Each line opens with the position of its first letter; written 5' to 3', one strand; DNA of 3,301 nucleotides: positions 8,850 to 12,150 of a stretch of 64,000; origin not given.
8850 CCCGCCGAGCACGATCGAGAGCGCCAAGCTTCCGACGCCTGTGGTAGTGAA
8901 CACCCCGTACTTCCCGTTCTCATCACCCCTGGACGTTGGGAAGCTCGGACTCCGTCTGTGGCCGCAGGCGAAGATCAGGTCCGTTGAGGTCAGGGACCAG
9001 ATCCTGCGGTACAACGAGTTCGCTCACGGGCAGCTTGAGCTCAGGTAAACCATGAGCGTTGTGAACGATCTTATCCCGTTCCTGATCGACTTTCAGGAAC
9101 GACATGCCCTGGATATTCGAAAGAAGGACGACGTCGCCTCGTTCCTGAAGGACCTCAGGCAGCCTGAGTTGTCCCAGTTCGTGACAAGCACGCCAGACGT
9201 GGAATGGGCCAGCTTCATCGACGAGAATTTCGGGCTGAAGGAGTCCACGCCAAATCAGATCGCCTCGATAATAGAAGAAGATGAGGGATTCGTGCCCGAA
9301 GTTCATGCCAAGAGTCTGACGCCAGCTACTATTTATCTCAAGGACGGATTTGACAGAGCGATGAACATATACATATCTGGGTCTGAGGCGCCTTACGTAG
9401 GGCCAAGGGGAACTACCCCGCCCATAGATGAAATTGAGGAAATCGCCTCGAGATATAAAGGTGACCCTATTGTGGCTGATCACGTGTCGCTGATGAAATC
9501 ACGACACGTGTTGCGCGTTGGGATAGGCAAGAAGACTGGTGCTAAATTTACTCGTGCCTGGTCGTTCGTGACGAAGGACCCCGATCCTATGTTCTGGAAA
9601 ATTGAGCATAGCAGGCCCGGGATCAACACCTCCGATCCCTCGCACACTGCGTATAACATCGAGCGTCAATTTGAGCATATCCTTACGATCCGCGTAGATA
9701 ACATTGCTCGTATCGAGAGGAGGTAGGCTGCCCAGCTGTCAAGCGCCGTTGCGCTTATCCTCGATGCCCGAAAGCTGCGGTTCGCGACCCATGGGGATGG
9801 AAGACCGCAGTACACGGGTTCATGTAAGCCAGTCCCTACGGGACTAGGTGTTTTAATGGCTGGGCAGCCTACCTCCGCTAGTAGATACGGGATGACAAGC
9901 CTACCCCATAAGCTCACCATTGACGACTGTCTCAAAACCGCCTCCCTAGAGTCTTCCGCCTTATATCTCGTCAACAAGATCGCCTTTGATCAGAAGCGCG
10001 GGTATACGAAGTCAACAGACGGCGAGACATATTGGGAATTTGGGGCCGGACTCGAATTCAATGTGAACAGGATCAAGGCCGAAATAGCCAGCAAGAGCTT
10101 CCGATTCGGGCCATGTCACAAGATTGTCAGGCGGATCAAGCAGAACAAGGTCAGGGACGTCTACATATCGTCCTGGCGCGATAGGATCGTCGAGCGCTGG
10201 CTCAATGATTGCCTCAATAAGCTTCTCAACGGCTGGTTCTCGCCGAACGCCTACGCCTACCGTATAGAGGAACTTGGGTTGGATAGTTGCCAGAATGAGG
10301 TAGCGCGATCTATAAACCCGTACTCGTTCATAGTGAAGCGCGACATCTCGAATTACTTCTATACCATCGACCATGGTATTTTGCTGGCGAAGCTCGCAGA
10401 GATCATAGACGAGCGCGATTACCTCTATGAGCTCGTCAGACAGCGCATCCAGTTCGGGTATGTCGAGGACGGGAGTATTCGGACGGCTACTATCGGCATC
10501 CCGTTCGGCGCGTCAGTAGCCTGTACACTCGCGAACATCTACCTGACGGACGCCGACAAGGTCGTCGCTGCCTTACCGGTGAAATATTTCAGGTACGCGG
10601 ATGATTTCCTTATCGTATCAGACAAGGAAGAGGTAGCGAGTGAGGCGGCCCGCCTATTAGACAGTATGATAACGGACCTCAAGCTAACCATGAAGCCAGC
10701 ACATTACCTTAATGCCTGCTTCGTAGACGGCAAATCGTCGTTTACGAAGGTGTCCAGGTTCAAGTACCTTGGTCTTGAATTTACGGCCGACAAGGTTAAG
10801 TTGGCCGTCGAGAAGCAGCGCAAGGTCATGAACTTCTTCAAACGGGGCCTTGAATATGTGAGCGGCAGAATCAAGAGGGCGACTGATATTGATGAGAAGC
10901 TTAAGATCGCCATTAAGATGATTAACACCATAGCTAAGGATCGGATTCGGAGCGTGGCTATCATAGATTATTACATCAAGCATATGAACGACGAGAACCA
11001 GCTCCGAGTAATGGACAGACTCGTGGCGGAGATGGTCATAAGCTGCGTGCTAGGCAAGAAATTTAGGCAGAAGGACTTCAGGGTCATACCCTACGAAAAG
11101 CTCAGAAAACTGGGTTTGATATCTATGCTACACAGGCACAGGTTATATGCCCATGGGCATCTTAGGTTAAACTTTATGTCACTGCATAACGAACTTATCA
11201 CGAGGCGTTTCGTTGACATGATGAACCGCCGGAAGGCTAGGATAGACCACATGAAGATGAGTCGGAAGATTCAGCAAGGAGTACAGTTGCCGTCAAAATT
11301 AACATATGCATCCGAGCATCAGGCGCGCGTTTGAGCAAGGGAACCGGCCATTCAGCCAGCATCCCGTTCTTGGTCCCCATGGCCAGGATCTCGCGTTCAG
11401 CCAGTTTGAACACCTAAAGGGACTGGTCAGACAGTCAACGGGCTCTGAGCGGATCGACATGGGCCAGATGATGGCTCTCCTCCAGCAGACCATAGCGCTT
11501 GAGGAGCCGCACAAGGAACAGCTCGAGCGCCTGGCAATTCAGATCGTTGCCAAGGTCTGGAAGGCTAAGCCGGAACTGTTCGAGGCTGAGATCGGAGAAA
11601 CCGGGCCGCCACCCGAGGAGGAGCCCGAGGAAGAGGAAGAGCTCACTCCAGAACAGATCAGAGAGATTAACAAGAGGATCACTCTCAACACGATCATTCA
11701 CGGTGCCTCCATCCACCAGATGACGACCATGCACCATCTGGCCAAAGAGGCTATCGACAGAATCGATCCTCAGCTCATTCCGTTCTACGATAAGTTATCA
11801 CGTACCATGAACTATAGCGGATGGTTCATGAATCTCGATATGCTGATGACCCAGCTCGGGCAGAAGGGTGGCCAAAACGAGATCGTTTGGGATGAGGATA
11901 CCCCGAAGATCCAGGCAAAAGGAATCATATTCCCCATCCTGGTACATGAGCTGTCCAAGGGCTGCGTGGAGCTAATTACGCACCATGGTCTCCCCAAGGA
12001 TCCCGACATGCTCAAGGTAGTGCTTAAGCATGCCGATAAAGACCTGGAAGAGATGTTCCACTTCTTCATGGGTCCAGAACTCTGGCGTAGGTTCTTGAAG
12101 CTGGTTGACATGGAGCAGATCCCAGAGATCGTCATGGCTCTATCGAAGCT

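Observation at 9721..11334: Reverse transcriptase preceded by inverted-repeat-flanked structured RNA (retron-like)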

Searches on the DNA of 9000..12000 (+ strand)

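Call 6: search_rna_families(source=window, start=9000, end=12000, threshold=evalue, max_evalue=10, show_alignments=2)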
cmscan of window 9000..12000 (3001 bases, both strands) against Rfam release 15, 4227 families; matches with E-value up to 10: 4.
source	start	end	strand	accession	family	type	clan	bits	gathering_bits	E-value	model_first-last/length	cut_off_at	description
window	10719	10750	+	RF03564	mir-9416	Gene; miRNA;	-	18.2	100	5.4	1-68/68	no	mir-9416 microRNA precursor family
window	9969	10021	-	RF01302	snoU36a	Gene; snRNA; snoRNA; CD-box;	CL00051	16.8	45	9.6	1-90/90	no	SnoRNA U36a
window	11716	11802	-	RF02813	PA5194_thermometer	Cis-reg; thermoregulator;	-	15.8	60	7.1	1-105/105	no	Pseudomonas PA5194 thermometer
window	9407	9445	-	RF02975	DUF3800-XI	Gene; sRNA;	-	13.6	37.8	10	1-48/48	no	DUF3800-XI RNA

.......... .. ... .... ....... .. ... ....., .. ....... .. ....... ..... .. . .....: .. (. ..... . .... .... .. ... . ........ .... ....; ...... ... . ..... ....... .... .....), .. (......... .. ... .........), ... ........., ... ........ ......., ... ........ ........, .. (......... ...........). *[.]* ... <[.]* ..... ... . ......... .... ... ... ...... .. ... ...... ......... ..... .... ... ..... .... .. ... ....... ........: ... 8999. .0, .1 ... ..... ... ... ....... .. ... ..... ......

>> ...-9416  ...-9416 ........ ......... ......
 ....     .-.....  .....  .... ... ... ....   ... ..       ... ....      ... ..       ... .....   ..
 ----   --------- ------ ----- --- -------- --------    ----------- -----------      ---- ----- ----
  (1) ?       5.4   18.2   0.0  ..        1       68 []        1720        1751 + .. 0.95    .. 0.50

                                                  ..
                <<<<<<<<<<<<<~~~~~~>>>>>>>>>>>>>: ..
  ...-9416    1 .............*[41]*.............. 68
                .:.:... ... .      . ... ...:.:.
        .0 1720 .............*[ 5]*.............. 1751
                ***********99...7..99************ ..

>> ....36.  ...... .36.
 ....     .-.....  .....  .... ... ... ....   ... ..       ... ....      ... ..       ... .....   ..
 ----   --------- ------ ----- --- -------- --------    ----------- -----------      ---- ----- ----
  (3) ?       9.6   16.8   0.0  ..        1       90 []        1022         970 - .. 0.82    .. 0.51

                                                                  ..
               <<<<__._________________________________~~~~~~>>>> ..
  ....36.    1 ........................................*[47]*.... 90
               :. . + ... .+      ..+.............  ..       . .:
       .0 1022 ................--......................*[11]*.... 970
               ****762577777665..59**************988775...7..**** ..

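Call 47: build_rna_model(alignment_id=A4)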
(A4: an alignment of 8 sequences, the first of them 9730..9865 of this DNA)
Model R1 built from alignment A4 (8 sequences, 165 columns); structure: RNAalifold consensus.
model positions 138; base pairs 33; branch points 1; effective number of sequences 3.04; information 0.59 bits per position. Calibrated on 0.2 Mb of random sequence (short: E-values are rough).
structure used (alignment columns):
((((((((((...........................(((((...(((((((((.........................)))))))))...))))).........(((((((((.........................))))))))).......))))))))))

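Call 49: search_with_rna_model(model_id=R1, sources=[window, L001, L002, L003, L004, L005, L081, L082, L083, L084, L085, L086, L087, L088, L089, L090, L091, L092, L093, L094, L095, L096, L097, L098, L099, L100, L101, L102, L103, L104, L105, L106, L107, L108, L109, L110, L111, L112, L113, L114, L115, L116, L117, L118, L119, L120, L121, L122, L123, L124, L125, L126, L127, L128, L129, L130, L131, L132, L133, L134, L135, L136, L137, L138, L139, L140, L141, L142, L143, L144, L145, L146, L147, L148, L149, L150, L151, L152, L153, L154, L155, L156, L157, L158, L159, L160, L161, L162, L163, L164, L165, L166, L167, L168], max_evalue=1, make_alignment=true)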
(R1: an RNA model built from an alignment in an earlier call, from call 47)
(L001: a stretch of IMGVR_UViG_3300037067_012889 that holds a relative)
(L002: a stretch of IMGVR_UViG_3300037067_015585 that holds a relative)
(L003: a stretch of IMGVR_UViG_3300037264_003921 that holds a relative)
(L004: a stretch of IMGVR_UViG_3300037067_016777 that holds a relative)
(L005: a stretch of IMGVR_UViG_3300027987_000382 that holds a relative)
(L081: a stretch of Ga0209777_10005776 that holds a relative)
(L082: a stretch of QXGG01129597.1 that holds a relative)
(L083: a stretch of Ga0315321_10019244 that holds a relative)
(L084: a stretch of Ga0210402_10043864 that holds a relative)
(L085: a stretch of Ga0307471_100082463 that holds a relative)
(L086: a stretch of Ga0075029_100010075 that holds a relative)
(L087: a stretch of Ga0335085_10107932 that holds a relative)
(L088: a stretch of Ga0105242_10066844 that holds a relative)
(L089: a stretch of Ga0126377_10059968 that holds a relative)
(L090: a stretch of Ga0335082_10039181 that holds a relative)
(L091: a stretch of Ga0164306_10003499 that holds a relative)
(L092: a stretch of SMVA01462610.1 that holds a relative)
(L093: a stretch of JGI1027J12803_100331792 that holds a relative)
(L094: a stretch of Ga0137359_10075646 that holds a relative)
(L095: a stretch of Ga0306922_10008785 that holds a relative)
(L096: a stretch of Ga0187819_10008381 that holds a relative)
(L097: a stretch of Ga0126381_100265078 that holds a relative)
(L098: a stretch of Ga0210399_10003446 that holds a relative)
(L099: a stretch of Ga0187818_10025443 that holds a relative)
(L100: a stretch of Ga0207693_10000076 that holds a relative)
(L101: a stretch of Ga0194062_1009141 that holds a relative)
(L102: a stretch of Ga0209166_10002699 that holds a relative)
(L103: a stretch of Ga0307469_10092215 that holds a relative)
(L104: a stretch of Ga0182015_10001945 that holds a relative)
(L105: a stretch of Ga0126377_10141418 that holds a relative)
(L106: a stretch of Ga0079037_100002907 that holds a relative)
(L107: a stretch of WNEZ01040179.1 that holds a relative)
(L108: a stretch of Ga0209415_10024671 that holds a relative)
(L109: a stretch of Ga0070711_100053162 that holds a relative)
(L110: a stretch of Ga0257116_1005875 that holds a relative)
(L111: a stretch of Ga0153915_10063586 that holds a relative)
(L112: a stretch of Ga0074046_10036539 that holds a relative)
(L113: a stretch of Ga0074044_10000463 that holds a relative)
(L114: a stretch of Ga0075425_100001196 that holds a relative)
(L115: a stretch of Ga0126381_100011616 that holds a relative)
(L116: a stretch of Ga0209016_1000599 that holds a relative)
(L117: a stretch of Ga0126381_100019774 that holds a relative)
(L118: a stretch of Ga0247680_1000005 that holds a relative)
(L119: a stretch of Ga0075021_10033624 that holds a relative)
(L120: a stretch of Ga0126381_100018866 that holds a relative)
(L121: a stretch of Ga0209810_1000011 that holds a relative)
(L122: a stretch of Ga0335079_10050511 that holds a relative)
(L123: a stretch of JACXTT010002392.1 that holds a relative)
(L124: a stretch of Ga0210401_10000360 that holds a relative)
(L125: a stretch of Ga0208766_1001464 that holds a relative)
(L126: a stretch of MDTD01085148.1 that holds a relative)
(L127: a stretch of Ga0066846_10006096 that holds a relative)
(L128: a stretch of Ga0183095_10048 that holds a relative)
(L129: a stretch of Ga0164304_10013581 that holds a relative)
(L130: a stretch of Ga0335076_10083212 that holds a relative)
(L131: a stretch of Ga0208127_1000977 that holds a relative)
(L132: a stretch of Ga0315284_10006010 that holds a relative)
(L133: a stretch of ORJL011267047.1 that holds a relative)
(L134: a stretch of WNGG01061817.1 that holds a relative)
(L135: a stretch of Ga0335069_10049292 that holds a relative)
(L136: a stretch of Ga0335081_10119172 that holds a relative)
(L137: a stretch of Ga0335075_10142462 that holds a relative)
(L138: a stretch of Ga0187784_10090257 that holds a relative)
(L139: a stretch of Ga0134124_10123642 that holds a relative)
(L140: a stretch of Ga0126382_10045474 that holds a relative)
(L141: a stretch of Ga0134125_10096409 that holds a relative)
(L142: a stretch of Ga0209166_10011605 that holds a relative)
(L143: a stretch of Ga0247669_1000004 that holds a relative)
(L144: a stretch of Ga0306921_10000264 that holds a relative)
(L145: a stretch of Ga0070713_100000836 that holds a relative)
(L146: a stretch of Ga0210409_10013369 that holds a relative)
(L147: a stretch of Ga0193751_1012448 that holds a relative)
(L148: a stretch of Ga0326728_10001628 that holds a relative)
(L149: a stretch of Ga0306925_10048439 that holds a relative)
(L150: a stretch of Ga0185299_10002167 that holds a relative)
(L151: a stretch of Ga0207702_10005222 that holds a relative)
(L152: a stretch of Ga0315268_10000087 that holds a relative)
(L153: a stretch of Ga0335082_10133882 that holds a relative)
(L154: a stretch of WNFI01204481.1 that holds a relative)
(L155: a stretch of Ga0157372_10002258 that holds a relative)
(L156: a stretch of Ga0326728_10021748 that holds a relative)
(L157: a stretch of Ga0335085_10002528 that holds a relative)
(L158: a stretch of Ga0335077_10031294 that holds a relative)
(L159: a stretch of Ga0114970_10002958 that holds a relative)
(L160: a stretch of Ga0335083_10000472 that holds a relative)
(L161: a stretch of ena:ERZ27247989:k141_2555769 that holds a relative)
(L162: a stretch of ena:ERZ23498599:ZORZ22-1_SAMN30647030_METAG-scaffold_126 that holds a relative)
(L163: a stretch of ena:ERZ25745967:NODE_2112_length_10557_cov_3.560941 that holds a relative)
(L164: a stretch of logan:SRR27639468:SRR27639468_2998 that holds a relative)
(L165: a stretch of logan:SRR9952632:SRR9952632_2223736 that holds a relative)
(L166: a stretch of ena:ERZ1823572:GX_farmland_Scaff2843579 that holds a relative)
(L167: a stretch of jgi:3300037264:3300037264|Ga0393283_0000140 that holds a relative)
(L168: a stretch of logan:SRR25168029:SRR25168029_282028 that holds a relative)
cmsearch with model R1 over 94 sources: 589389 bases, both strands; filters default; matches with E-value up to 1: 90.
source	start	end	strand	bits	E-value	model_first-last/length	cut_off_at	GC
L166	348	484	+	132.6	7.5e-30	1-138/138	no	0.46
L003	3861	3994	+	128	1.1e-28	1-138/138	no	0.42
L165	3860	3993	+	124.6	7.3e-28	1-138/138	no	0.37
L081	2843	2991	+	116.5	7.3e-26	1-138/138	no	0.49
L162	4831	4992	+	104.6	6.9e-23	1-138/138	no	0.52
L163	4831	4992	+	104.6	6.9e-23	1-138/138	no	0.52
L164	3440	3575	-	104.2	8.6e-23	1-138/138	no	0.53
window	9729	9866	+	103.6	1.2e-22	1-138/138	no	0.59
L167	3805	3959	+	102.1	2.8e-22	1-138/138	no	0.51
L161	4924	5057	+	102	3.1e-22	1-138/138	no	0.56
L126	4383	4519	+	65.4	3.6e-13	1-138/138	no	0.53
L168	3023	3167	+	60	7.9e-12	1-138/138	no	0.3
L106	1300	1448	+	56.7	5.3e-11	1-138/138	no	0.62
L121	4309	4457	+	55.9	8.5e-11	1-138/138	no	0.57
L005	3295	3435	-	55.6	1e-10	1-138/138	no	0.5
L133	2491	2637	+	55.3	1.2e-10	1-138/138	no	0.61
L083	4341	4485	+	51.7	9.1e-10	1-138/138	no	0.45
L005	3142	3273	-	51.6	1e-09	1-138/138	no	0.53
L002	3856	3996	-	51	1.4e-09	1-138/138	no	0.45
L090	2150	2293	+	49.4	3.4e-09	1-138/138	no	0.52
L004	3819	3958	-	49.2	3.9e-09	1-138/138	no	0.47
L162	4018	4150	+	47.7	9.3e-09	1-138/138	no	0.45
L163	4018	4150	+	47.7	9.3e-09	1-138/138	no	0.45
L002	3256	3390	-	46.3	2.1e-08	1-138/138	no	0.47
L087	3130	3273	+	45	4.4e-08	1-138/138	no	0.53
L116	4333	4493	+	44.7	5e-08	1-138/138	no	0.63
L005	3902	4017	-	44.7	5.1e-08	15-128/138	no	0.53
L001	3858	3983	-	43.6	9.9e-08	1-138/138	no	0.49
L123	4324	4488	+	43.3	1.1e-07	1-138/138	no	0.57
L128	4318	4476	+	41.6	3.1e-07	1-138/138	no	0.57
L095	2402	2544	+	41.4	3.5e-07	1-138/138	no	0.56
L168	3823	3964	+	41.2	3.7e-07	1-138/138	no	0.34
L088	2442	2584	+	41.1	3.9e-07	1-138/138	no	0.59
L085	1664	1828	+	41.1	4.1e-07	1-138/138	no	0.61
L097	2097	2257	+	39.4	1.1e-06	1-138/138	no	0.61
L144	4316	4459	+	38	2.4e-06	1-138/138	no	0.61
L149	1956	2099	+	38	2.4e-06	1-138/138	no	0.61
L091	2568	2728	+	37.8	2.6e-06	1-138/138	no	0.62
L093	2382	2525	+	37.5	3.2e-06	1-138/138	no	0.6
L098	4381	4545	+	37.3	3.6e-06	1-138/138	no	0.6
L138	1325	1460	+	36.1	6.9e-06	1-138/138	no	0.6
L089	2168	2306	+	36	7.2e-06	1-138/138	no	0.55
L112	2184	2313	+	34.8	1.5e-05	1-138/138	no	0.58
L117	4342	4494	+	34.7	1.6e-05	1-138/138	no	0.52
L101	2625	2774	+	34.2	2e-05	1-138/138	no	0.55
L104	4309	4470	+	34.2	2e-05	1-138/138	no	0.6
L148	4384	4519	+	33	4.1e-05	1-138/138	no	0.6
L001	3256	3382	-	32.9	4.4e-05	1-138/138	no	0.5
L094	1769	1921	+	31.5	9.5e-05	1-138/138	no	0.65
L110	4350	4505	+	31.3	0.00011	1-138/138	no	0.37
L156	1554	1692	+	31.1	0.00012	1-138/138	no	0.65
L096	2703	2864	+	31.1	0.00012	1-138/138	no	0.62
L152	4352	4500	+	30.8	0.00015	1-138/138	no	0.54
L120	4315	4461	+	30.2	0.0002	1-138/138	no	0.61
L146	4354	4515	+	29.9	0.00024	1-138/138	no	0.57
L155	3054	3185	+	29.7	0.00027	1-138/138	no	0.58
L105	1681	1839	+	29.3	0.00034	1-138/138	no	0.64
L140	1203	1361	+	29.3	0.00034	1-138/138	no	0.64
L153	1675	1824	+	28.8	0.00045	1-138/138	no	0.65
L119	2493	2657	+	28.7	0.00049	1-138/138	no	0.62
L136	1388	1526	+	28.5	0.00054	1-138/138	no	0.58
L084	3441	3575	+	28.4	0.00056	1-138/138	no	0.59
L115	4340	4485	+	27.8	0.00079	1-138/138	no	0.58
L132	5117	5262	+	27.6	0.00092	1-138/138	no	0.38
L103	1575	1733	+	27.5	0.00098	1-138/138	no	0.62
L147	2617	2749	+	27.3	0.0011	1-138/138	no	0.59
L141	1781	1900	+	27.2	0.0011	1-138/138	no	0.55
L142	3971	4116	+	27.1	0.0012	1-138/138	no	0.55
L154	4327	4447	+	26.9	0.0013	1-138/138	no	0.63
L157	4336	4458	+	26.4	0.0018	1-138/138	no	0.63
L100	4373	4505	+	25.8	0.0026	1-138/138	no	0.65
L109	1330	1462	+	25.8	0.0026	1-138/138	no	0.65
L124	4315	4457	+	25.7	0.0027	1-138/138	no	0.62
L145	4391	4524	+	25.7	0.0027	1-138/138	no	0.6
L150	4345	4477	+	25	0.0041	1-138/138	no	0.6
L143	4393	4540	+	24.8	0.0044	1-138/138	no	0.56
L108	1990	2167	+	24.4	0.0058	1-138/138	no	0.54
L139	1231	1393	+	24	0.007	1-138/138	no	0.61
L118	4327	4504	+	23.6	0.0089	1-138/138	no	0.56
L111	1675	1852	+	23.3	0.01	1-138/138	no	0.59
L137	1842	2005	+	22.6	0.016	1-138/138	no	0.62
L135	1566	1688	+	22.1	0.021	1-138/138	no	0.59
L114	4093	4254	+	22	0.022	1-138/138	no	0.6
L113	4327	4504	+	21.6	0.029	1-138/138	no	0.56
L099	2350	2514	+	21.2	0.036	1-138/138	no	0.63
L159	2809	2971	+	20.9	0.042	1-138/138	no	0.5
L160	4360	4505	+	20.1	0.064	1-138/138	no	0.55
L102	2817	2994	+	20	0.071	1-138/138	no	0.57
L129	3502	3707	+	19.7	0.084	1-138/138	no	0.67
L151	4416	4472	+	16.2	0.61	37-91/138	no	0.67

Alignment A5: 90 matches aligned to the model, 345 columns, each read 5' to 3' on its own strand. Consensus structure (alignment columns), stored with it:
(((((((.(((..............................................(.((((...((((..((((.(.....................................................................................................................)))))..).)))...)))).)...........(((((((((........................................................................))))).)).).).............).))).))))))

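Call 53: search_rna_families(sources=[L121, L126, L106, L133, L083, L090, L170, L172, L215, L231, L176, L003, L166, L004, L164], threshold=gathering)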
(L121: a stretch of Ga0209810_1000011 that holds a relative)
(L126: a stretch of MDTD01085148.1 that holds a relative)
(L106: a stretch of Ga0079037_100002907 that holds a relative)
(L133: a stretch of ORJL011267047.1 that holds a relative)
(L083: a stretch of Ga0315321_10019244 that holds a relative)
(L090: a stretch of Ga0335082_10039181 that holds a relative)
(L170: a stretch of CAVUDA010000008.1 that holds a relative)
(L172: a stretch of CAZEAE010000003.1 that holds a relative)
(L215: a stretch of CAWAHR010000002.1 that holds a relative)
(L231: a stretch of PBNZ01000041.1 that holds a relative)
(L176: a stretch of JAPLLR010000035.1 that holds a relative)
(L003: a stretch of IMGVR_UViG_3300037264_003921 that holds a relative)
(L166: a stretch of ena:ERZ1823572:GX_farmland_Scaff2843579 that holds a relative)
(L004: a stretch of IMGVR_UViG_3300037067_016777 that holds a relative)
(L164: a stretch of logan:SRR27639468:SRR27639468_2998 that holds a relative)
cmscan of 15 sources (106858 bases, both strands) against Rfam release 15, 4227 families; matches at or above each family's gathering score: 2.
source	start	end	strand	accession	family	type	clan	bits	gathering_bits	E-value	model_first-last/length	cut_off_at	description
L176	7040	7320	+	RF00023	tmRNA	Gene;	CL00001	61.2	47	2.8e-21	1-249/374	3'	transfer-messenger RNA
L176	5345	5425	-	RF00005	tRNA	Gene; tRNA;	CL00001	48.6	29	4.1e-07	1-71/71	no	tRNA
